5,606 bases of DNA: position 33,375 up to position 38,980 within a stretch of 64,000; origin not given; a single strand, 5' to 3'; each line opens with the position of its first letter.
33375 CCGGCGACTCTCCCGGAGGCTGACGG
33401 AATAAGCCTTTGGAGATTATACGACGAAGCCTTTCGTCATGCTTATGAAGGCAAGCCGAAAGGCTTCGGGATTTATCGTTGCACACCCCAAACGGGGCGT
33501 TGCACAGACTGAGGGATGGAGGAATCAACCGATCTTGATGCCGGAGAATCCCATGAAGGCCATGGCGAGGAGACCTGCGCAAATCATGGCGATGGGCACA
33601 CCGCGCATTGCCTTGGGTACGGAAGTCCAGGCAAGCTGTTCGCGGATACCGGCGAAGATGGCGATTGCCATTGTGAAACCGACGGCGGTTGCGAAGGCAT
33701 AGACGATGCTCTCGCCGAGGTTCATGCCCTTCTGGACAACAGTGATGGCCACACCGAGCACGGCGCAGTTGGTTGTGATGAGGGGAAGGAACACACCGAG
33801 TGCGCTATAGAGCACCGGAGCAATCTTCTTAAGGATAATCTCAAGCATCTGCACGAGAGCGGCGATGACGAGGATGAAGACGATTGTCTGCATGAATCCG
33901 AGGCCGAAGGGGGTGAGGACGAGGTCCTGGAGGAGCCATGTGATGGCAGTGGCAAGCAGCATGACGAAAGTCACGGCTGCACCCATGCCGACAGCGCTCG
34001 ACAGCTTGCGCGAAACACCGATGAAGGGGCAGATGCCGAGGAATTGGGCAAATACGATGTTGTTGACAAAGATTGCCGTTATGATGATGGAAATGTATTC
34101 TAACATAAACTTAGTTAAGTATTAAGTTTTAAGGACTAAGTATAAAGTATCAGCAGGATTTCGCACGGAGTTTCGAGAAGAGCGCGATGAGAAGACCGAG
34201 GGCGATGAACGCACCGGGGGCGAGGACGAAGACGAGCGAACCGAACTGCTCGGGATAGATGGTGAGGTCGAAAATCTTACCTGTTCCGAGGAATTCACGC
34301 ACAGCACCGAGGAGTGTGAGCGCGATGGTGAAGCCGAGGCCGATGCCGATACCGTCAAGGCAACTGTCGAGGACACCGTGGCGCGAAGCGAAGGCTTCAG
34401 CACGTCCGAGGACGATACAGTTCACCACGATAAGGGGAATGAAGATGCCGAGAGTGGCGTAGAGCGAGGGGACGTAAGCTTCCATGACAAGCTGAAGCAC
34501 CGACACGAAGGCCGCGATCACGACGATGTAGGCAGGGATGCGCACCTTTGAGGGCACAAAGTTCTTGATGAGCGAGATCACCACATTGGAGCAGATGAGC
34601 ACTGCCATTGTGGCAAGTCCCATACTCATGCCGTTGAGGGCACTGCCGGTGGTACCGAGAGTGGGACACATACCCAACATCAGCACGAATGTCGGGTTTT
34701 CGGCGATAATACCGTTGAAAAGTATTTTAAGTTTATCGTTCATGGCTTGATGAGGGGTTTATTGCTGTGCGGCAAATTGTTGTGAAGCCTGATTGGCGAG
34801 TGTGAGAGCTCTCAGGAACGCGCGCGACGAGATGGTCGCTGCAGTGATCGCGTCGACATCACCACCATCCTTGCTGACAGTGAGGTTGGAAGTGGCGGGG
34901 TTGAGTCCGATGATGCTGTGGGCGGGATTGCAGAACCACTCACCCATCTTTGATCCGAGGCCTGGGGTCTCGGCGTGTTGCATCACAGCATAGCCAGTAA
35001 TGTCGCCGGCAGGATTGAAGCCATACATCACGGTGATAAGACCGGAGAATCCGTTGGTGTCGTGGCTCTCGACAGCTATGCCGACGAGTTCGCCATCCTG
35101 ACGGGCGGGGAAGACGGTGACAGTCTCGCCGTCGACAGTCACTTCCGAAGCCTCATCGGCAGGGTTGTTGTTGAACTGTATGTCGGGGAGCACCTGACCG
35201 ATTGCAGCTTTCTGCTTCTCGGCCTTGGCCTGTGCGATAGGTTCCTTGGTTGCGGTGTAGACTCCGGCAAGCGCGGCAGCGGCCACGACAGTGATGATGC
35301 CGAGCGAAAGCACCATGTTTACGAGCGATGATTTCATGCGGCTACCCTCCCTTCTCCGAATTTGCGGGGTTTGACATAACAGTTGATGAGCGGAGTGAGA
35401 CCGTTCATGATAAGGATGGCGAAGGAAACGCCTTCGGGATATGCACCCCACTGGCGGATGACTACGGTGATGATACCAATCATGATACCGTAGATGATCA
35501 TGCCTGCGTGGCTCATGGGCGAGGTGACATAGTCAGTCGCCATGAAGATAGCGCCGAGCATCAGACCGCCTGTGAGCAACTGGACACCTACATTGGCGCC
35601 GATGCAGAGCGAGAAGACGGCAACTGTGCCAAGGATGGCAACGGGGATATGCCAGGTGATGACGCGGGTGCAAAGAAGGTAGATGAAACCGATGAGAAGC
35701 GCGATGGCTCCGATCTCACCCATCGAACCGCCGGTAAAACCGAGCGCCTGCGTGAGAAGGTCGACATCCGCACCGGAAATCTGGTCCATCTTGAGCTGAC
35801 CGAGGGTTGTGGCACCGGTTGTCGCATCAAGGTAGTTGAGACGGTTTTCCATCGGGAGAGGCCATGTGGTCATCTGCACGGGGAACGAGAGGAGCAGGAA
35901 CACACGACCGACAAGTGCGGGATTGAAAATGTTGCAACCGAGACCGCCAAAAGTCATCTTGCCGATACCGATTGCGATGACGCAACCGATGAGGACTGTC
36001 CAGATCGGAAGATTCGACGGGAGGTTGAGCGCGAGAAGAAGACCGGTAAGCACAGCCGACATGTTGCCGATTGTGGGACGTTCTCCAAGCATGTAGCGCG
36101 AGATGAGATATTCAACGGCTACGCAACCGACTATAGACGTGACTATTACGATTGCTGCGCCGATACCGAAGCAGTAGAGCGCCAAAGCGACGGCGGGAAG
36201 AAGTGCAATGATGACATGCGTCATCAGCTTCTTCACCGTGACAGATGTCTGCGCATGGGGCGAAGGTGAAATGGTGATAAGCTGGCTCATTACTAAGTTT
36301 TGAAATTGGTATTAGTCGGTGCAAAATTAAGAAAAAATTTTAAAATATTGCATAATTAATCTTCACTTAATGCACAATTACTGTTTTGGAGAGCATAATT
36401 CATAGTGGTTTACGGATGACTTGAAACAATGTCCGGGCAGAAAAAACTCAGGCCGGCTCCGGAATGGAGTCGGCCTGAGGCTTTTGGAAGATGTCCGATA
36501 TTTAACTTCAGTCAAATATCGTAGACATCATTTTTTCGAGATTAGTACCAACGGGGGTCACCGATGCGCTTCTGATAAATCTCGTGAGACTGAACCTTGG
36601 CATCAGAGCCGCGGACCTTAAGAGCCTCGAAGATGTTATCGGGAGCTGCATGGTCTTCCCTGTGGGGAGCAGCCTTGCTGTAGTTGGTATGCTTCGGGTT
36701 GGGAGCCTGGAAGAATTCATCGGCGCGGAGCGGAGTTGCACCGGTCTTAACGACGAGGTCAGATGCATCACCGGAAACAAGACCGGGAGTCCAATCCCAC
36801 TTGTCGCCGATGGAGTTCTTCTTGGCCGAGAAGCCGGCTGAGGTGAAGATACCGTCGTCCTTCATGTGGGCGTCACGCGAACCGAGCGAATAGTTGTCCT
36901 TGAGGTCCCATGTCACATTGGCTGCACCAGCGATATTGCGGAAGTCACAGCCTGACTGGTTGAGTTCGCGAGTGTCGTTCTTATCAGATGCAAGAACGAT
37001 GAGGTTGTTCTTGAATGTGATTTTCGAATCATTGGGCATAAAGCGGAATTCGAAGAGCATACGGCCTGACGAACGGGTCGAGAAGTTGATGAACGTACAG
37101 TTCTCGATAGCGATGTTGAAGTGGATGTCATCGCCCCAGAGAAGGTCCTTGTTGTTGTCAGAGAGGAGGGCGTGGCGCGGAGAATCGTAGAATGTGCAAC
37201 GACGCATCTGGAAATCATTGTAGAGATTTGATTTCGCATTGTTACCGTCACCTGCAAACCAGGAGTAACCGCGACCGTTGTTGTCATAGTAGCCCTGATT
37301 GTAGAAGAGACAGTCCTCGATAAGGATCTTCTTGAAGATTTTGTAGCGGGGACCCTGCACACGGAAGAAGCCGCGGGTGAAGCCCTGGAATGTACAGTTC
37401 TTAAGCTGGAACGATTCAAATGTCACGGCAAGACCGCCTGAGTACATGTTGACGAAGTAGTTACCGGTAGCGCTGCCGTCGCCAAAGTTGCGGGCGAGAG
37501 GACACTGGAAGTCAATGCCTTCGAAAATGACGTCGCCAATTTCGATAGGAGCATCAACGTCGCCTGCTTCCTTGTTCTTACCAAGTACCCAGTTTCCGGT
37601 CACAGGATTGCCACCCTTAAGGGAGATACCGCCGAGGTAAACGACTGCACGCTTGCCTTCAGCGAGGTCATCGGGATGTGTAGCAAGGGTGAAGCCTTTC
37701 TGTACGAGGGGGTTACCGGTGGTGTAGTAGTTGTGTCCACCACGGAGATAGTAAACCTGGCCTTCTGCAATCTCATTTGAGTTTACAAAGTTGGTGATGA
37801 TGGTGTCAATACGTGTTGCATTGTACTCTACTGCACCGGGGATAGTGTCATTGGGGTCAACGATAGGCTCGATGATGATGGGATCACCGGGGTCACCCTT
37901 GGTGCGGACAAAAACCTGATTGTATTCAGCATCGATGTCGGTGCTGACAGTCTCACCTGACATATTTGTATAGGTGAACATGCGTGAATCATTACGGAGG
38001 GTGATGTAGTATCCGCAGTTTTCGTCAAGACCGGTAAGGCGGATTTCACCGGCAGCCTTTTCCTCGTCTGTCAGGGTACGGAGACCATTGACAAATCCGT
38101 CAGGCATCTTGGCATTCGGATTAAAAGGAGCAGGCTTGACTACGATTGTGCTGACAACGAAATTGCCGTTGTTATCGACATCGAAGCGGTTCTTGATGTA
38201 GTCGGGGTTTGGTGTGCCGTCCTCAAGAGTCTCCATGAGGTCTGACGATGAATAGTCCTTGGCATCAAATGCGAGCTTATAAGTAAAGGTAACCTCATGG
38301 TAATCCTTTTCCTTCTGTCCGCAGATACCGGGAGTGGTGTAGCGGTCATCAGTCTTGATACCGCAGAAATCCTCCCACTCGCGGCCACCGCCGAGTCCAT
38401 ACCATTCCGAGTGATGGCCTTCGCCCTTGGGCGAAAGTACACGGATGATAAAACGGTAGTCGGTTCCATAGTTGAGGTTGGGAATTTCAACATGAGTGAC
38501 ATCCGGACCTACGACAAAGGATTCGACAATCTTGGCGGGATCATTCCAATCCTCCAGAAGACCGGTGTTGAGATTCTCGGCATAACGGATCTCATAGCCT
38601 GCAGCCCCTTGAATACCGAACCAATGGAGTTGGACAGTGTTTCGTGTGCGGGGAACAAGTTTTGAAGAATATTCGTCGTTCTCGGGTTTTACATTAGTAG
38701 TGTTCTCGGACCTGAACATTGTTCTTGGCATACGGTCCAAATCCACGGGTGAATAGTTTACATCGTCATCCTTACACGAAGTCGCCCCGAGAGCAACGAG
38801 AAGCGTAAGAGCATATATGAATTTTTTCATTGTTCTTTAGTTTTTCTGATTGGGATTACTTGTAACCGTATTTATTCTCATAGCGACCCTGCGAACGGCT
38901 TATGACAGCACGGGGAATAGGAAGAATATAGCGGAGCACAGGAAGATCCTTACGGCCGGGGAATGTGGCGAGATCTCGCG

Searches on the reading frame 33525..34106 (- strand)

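Call 8: search_protein_families(library=pfam, proteins=[window:33525-34106:-])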
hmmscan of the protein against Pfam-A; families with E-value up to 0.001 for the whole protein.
window:33525-34106:- (193 aa): 1 family
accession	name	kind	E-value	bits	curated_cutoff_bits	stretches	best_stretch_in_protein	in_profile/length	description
PF02508.19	Rnf-Nqr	-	1.5e-59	201.4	23.8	1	4-190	1-173/174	Rnf-Nqr subunit, membrane protein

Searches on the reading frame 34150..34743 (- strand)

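Call 8: search_protein_families(library=pfam, proteins=[window:34150-34743:-])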
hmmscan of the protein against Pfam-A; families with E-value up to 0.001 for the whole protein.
window:34150-34743:- (197 aa): 1 family
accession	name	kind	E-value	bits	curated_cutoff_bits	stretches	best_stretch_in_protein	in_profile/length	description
PF02508.19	Rnf-Nqr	-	3.5e-65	219.7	23.8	1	5-186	2-174/174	Rnf-Nqr subunit, membrane protein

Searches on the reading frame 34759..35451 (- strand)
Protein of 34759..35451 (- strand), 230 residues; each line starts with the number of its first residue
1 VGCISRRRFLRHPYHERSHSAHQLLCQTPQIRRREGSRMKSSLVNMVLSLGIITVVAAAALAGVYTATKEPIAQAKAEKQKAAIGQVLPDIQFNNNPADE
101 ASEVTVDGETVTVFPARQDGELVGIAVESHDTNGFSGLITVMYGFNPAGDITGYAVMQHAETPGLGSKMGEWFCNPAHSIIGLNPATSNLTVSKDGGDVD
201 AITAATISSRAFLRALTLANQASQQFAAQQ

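Call 8: search_protein_families(library=pfam, proteins=[window:34759-35451:-])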
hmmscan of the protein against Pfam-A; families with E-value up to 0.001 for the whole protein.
window:34759-35451:- (230 aa): 1 family
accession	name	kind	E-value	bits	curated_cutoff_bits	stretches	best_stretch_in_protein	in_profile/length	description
PF04205.19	FMN_bind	-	1.9e-16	60.9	22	1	134-217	1-73/77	FMN-binding domain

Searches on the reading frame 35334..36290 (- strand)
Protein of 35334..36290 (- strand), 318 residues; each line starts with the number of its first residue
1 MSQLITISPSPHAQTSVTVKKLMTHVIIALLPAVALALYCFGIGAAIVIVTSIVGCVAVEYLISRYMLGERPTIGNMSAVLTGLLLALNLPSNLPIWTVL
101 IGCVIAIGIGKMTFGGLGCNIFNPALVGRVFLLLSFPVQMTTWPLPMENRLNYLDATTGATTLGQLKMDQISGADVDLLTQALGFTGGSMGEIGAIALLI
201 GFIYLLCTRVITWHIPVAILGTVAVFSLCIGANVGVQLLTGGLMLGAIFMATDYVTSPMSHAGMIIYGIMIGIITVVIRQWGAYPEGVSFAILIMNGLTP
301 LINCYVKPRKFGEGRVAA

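Call 8: search_protein_families(library=pfam, proteins=[window:35334-36290:-])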
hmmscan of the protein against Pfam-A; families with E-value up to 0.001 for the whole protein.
window:35334-36290:- (318 aa): 1 family
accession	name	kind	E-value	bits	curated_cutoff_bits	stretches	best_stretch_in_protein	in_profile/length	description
PF03116.20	NQR2_RnfD_RnfE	-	1.7e-111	372.8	27.7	1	7-312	2-296/296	NQR2, RnfD, RnfE family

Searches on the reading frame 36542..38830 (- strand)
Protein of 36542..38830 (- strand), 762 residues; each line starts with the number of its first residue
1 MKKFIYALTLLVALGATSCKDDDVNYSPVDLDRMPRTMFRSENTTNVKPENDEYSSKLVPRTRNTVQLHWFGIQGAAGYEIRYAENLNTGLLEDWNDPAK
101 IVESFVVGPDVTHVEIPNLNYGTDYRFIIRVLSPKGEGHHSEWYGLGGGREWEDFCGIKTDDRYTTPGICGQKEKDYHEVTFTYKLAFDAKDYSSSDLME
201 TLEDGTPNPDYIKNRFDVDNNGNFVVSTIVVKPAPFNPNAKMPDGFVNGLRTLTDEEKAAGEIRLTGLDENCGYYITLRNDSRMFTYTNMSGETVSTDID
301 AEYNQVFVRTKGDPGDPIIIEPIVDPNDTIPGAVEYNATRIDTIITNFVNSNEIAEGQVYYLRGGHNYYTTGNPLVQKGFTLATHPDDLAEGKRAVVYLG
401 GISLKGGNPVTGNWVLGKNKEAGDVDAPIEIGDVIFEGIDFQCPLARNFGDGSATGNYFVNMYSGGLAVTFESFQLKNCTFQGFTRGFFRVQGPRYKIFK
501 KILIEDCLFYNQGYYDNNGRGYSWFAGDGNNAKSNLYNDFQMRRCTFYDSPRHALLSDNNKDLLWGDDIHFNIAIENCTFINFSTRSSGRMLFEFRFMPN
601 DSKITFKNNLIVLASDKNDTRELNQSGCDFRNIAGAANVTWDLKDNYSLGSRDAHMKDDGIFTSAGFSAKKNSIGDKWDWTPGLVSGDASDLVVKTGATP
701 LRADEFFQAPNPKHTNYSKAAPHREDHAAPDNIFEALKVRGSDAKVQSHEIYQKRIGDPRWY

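Call 5: search_protein_families(library=pfam, proteins=[window:36542-38830:-])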
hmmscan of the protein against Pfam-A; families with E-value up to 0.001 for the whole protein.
window:36542-38830:- (762 aa): 2 families
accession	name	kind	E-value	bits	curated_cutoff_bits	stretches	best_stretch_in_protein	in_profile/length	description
PF17161.10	DUF5123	-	1.3e-07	33.2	35.1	1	573-667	1-88/113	Domain of unknown function (DUF5123)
PF00041.27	fn3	-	1.4e-05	25.7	25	1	60-142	10-79/84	Fibronectin type III domain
